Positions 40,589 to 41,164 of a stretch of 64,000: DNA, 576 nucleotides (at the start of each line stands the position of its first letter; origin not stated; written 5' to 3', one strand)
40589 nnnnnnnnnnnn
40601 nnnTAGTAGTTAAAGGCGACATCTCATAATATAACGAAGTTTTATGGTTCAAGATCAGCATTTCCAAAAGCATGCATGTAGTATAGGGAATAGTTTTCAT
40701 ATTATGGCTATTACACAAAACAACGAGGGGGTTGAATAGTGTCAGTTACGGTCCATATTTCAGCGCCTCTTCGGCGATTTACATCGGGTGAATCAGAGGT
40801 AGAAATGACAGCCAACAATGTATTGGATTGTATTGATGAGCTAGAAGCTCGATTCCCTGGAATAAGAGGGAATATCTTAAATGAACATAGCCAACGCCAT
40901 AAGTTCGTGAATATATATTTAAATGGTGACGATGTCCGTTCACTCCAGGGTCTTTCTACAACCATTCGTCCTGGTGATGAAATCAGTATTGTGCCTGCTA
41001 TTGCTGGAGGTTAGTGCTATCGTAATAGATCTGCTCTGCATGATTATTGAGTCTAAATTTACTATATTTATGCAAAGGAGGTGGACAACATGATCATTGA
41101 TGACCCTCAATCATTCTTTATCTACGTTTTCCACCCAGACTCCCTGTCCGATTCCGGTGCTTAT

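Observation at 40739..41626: Stand-alone MoaD/ThiS-like Gly-Gly protein plus an unknown 178-aa protein immediately after the vWA-MoxR-vWA cassette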

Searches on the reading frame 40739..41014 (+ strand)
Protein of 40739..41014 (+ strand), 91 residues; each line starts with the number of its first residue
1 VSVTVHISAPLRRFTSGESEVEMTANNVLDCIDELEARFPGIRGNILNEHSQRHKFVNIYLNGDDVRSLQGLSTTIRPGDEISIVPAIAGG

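Call 3: search_protein_families(library=pfam, proteins=[window:40739-41014:+], max_evalue=0.1)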
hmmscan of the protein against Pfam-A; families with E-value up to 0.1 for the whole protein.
window:40739-41014:+ (91 aa): 1 family
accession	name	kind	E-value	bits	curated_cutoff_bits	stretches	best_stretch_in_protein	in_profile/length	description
PF02597.26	ThiS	-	5.2e-17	62.6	22.5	1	5-91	1-76/76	ThiS family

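Call 4: search_protein_families(library=ncbifam, proteins=[window:40739-41014:+], max_evalue=0.1)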
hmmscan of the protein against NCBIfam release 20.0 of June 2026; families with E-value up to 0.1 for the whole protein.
window:40739-41014:+ (91 aa): 5 families
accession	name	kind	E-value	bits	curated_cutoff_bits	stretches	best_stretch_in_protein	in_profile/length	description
NF041918.1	SAMP1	equivalog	1.7e-15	57.3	60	1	5-91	3-91/91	ubiquitin-like small modifier protein 1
TIGR01687.1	moaD_arch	subfamily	8.3e-15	55.1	49.5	1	3-91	1-88/88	MoaD family protein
NF053661.1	Urm1_like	equivalog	0.00014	22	70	1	5-91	2-79/79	Urm1-like protein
TIGR01683.1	thiS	equivalog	0.0089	16.4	37.45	1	46-91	19-64/64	sulfur carrier protein ThiS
NF006204.0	PRK08328.1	equivalog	0.071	12.7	339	1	19-81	113-166/231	hypothetical protein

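Call 49: search_protein_families(library=padloc, proteins=[window:40739-41014:+], max_evalue=0.01)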
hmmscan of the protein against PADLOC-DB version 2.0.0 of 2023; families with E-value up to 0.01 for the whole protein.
window:40739-41014:+ (91 aa): 0 families

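Call 69: find_homologous_proteins(query=window:40739-41014:+, max_evalue=0.00001)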
Query window:40739-41014:+ (91 aa): 2079 proteins with E <= 0.00001 among 2079 candidates; the best 120 are listed.
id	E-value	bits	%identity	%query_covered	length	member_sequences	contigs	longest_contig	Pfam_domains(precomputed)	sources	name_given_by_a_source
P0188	1.2e-52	193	100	100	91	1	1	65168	PF02597.27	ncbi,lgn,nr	ncbi:MAG: MoaD family protein [Chloroflexota bacterium]|nr:MoaD family protein [Chloroflexota bacter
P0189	3.2e-43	163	85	100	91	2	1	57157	PF02597.27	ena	-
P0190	1.1e-26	110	58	100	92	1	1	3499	PF02597.27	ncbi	-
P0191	1.3e-25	107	57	100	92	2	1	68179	PF02597.27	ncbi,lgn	-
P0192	3.1e-25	105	57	100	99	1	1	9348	PF02597.27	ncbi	-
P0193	7.1e-24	101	54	100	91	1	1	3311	PF02597.27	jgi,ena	-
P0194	1.6e-23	100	54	100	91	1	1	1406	PF02597.27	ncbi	-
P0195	1.6e-23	100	54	100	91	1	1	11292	PF02597.27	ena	-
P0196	1.7e-23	100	55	100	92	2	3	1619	PF02597.27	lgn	-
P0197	2.2e-23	100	55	100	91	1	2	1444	PF02597.27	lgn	-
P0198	2.4e-23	99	53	100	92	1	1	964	PF02597.27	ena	-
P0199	3.2e-23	99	54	100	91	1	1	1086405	PF02597.27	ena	-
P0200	4.0e-23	99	56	100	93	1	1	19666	PF02597.27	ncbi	-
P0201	6.0e-23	98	53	100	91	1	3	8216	PF02597.27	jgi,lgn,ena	-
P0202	7.0e-23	98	56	100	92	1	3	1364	PF02597.27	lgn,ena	-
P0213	1.2e-22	97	54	100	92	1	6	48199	PF02597.27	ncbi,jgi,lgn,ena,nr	ncbi:MAG TPA: ubiquitin-like small modifier protein 1 [Candidatus Binataceae bacterium]|jgi:molybdop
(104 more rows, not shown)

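Call 70: find_encoding_contigs(protein=P0189, flank=10000, max_places=1)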
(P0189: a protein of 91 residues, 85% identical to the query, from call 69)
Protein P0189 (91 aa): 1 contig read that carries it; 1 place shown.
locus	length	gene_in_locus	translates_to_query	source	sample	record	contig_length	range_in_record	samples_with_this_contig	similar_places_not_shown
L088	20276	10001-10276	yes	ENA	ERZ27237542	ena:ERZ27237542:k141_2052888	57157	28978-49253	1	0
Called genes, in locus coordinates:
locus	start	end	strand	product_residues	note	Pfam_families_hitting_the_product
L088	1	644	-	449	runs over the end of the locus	PF05697:Trigger_N, PF05698:Trigger_C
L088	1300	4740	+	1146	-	PF02811:PHP, PF07733:DNA_pol3_alpha, PF17657:DNA_pol3_finger, PF14579:HHH_6, PF01336:tRNA_anti-codon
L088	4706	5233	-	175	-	PF01035:DNA_binding_1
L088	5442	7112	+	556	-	-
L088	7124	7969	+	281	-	PF13191:AAA_16 (weak), PF20030:bpMoxR (faint), PF07728:AAA_5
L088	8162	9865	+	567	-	-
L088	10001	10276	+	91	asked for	PF02597:ThiS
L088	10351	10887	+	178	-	-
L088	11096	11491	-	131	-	PF00380:Ribosomal_S9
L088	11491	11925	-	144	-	PF00572:Ribosomal_L13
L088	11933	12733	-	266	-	PF01416:PseudoU_synth_1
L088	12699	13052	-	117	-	PF01196:Ribosomal_L17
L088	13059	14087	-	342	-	PF01193:RNA_pol_L, PF01000:RNA_pol_A_bac, PF03118:RNA_pol_A_CTD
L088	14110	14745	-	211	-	PF00163:Ribosomal_S4, PF01479:S4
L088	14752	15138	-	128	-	PF00411:Ribosomal_S11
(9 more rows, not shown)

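Call 71: find_encoding_contigs(protein=P0191, flank=6000, max_places=1)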
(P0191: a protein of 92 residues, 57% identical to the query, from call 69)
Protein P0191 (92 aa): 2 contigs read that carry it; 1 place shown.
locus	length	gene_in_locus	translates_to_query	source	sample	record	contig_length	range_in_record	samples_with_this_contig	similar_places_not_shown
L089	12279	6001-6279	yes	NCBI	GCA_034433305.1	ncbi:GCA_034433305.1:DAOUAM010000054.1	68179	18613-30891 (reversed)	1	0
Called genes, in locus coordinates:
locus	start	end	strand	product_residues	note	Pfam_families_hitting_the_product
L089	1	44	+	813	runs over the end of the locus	PF02190:LON_substr_bdg, PF00004:AAA, PF07728:AAA_5, PF22667:Lon_lid, PF05362:Lon_C, PF13541:ChlI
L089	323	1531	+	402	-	PF00155:Aminotran_1_2, PF12897:Asp_aminotransf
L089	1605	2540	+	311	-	PF01497:Peripla_BP_2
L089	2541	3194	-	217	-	PF02190:LON_substr_bdg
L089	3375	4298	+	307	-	PF01904:DUF72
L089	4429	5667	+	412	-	PF00291:PALP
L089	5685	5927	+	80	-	PF09383:NIL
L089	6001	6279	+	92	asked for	PF02597:ThiS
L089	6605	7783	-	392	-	PF01702:TGT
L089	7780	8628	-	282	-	PF01925:TauE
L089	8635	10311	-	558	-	PF01202:SKI, PF13238:AAA_18, PF13671:AAA_33 (faint), PF00465:Fe-ADH (weak), PF13685:Fe-ADH_2 (weak), PF01761:DHQ_synthase, PF24621:DHQS_C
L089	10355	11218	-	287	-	PF08501:Shikimate_dh_N, PF01488:Shikimate_DH, PF18317:SDH_C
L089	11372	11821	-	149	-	PF01814:Hemerythrin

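Call 72: find_encoding_contigs(protein=P0213, flank=6000, max_places=1)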
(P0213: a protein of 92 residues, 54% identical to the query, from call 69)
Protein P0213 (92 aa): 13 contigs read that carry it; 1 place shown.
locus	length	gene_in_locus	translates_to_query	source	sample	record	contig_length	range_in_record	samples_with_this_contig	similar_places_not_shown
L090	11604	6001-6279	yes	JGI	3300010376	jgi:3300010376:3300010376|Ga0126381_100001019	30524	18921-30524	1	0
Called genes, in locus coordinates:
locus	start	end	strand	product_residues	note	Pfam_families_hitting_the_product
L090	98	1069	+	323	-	PF00676:E1_dh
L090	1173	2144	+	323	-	PF02779:Transket_pyr, PF02780:Transketolase_C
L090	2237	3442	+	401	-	PF00364:Biotin_lipoyl, PF02817:E3_binding, PF00198:2-oxoacid_dh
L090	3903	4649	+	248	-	PF00899:ThiF, PF03435:Sacchrp_dh_NADP (faint)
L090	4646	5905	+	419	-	PF05810:NinF (weak), PF00291:PALP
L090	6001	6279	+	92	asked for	PF02597:ThiS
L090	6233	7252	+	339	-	PF00291:PALP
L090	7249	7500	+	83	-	PF09383:NIL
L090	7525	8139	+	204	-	-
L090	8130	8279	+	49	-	-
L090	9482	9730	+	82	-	-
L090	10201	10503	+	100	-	PF00076:RRM_1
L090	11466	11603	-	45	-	?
